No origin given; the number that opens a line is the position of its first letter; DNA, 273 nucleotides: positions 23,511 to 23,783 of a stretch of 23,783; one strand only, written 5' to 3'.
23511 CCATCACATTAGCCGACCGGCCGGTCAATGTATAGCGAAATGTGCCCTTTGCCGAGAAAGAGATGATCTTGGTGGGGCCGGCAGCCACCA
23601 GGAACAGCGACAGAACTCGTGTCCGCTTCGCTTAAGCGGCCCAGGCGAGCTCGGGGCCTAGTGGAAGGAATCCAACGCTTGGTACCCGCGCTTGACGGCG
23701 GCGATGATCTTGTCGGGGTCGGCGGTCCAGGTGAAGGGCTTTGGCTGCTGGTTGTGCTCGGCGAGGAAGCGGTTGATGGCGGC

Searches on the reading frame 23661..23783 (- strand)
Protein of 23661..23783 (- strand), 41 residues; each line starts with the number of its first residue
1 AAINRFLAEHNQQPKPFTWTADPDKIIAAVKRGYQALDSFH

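Call 73: search_protein_families(library=pfam, proteins=[window:23661-23783:-], max_evalue=0.01)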
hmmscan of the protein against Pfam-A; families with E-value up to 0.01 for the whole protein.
seq(41 aa): 0 families

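Call 75: search_dna_similar(query=window:23661-23783:-, collection=plasmids, mode=protein, max_rows=8, max_evalue=0.001)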
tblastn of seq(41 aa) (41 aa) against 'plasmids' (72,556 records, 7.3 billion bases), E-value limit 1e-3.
Records with a match: 197; places in all: 331; records where one place covers at least 80% of the query: 185.
Best place of each record, by identity: 90-95% 12; 80-90% 21; 60-80% 101; <60% 63.
By first word of the organism name: Sinorhizobium 62; Rhizobium 56; Mesorhizobium 11; Ensifer 7; Rhodococcus 7; Agrobacterium 5; Novosphingobium 5; Bradyrhizobium 4; Methylobacterium 4; Martelella 4; and 19 more.
By predicted mobility (MOB-suite, as given by PLSDB): conjugative 111; non-mobilizable 69; mobilizable 17.
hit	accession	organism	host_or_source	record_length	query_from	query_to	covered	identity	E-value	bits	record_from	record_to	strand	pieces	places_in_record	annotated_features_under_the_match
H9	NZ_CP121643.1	Rhizobium sp. CC1099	Onobrychis viciifolia,cell culture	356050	1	41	100%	92.7%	2e-18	82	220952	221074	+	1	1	IS630 family transposase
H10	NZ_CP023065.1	Sinorhizobium sp. CCBAU 05631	G.max,nodule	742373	1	41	100%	90.2%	2e-18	82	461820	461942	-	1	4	IS630 family transposase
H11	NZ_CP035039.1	Sinorhizobium fredii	single cell,soil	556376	1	41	100%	90.2%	2e-18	82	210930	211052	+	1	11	none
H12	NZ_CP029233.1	Sinorhizobium fredii CCBAU 45436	Glycine max,cell culture,plant root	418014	1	41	100%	90.2%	2e-18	82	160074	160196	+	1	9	none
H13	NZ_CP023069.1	Sinorhizobium sojae CCBAU 05684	G.max,nodule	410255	1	41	100%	90.2%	2e-18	82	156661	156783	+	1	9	none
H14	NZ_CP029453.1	Sinorhizobium fredii CCBAU 25509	Glycine soja,cell culture,plant root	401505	1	41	100%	90.2%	2e-18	82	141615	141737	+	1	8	none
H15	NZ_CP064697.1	Bradyrhizobium sp. 184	Acmispon strigosus,cell culture,root ...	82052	1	41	100%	90.2%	2e-18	82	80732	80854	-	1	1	none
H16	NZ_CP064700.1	Bradyrhizobium sp. 183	Acmispon strigosus,cell culture,root ...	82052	1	41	100%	90.2%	2e-18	82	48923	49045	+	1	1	none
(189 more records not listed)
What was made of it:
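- An IS630 transposase fragment flanks the island (call 75).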
